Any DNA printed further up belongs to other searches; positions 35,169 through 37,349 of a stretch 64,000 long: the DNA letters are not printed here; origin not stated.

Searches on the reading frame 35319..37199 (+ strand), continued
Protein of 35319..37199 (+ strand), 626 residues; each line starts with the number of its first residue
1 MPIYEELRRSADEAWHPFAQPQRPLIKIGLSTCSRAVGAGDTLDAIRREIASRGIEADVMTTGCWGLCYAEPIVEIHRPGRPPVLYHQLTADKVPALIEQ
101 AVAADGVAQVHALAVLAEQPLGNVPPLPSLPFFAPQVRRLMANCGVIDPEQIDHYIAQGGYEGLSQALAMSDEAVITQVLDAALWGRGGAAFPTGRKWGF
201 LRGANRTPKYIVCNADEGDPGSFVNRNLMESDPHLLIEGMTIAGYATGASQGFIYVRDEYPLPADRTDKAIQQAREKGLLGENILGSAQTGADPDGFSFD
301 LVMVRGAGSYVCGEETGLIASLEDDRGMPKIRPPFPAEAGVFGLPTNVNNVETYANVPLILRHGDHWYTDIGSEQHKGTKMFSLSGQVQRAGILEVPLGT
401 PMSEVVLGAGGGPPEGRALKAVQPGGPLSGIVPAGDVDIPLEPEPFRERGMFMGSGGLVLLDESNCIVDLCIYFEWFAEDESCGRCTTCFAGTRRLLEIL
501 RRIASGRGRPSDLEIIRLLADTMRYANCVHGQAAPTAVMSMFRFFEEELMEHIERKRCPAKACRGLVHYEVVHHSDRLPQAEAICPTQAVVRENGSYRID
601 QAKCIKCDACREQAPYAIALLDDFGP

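Call 49: search_protein_families(library=pfam, proteins=[L082:2108-3442:+, L082:5896-7959:-, L081:2705-4366:+, L083:5976-7376:+], max_evalue=0.001)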
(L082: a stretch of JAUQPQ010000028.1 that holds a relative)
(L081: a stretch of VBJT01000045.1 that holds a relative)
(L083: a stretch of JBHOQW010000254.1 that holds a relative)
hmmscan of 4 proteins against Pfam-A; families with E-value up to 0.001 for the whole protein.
L082:2108-3442:+ (444 aa): 10 families
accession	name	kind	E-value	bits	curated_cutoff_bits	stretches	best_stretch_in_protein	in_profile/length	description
PF01593.30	Amino_oxidase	-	3.7e-29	102.7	19.8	1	11-407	1-418/443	Flavin containing amine oxidoreductase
PF13450.12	NAD_binding_8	-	2.3e-13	50.7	21.9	1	6-70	1-67/68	NAD(P)-binding Rossmann-like domain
PF01266.30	DAO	-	4.7e-09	36.7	27.9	1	3-37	1-35/353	FAD dependent oxidoreductase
PF00890.30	FAD_binding_2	-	1.2e-05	25.1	20.4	1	4-38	2-36/414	FAD binding domain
PF12831.13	FAD_oxidored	-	1.6e-05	24.9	27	1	4-40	2-38/416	FAD dependent oxidoreductase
PF01262.27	AlaDh_PNT_C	-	7.1e-05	22.8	23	1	2-34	29-61/214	Alanine dehydrogenase/PNT, C-terminal domain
PF07992.20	Pyr_redox_2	-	0.00012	22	26.1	1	3-32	2-173/291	Pyridine nucleotide-disulphide oxidoreductase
PF00070.33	Pyr_redox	-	0.00028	21.8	22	1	3-36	1-34/82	Pyridine nucleotide-disulphide oxidoreductase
PF03486.20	HI0933_like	-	0.00035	20.5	50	0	3-37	2-36/244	HI0933-like protein Rossmann domain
PF01134.28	GIDA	-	0.00048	19.7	22.1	1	4-70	2-69/391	Glucose inhibited division protein A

L082:5896-7959:- (687 aa): 1 family
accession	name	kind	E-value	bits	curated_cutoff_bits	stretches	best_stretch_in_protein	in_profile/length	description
PF00082.27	Peptidase_S8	-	9.1e-31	107.7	21.8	2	357-489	141-288/288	Subtilase family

L081:2705-4366:+ (553 aa): 8 families
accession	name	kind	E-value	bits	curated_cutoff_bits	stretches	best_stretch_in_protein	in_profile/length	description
PF13426.13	PAS_9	-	7.8e-47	158.2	27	3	97-201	1-103/103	PAS domain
PF00989.32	PAS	-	8.1e-43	145.5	22.6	3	88-199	2-113/113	PAS fold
PF08448.16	PAS_4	-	5.7e-36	123.5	23.1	3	94-203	2-109/110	PAS fold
PF08447.18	PAS_3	-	2.4e-29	101.8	25.6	2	238-325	3-86/89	PAS fold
PF13188.13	PAS_8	-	1.3e-23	82.5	21.8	3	88-141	2-54/65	PAS domain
PF00196.25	GerE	-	1.7e-14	53.6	23.5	1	492-542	3-53/57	Bacterial regulatory proteins, luxR family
PF14598.12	PAS_11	-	2.3e-10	40.8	25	1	101-175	6-79/109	PAS domain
PF24820.1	Diguanyl_cycl_sensor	-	2.8e-09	37.3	28.1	1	98-197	7-108/109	Diguanylate cyclase-like sensor domain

L083:5976-7376:+ (466 aa): 8 families
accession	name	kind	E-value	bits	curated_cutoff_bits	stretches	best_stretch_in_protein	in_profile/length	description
PF01593.30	Amino_oxidase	-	8e-29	101.6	19.8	1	58-439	3-417/443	Flavin containing amine oxidoreductase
PF01266.30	DAO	-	1.3e-13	51.7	27.9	2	49-83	2-36/353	FAD dependent oxidoreductase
PF13450.12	NAD_binding_8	-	2.5e-08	34.5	21.9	1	51-116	1-68/68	NAD(P)-binding Rossmann-like domain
PF00070.33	Pyr_redox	-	2.4e-05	25.2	22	1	48-81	1-34/82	Pyridine nucleotide-disulphide oxidoreductase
PF00890.30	FAD_binding_2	-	0.0002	21.1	20.4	1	49-86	2-38/414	FAD binding domain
PF13738.12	Pyr_redox_3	-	0.00048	19.9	30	0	50-78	1-30/305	Pyridine nucleotide-disulphide oxidoreductase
PF03486.20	HI0933_like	-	0.00071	19.5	50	0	48-80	2-34/244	HI0933-like protein Rossmann domain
PF07992.20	Pyr_redox_2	-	0.00083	19.3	26.1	0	47-80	143-176/291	Pyridine nucleotide-disulphide oxidoreductase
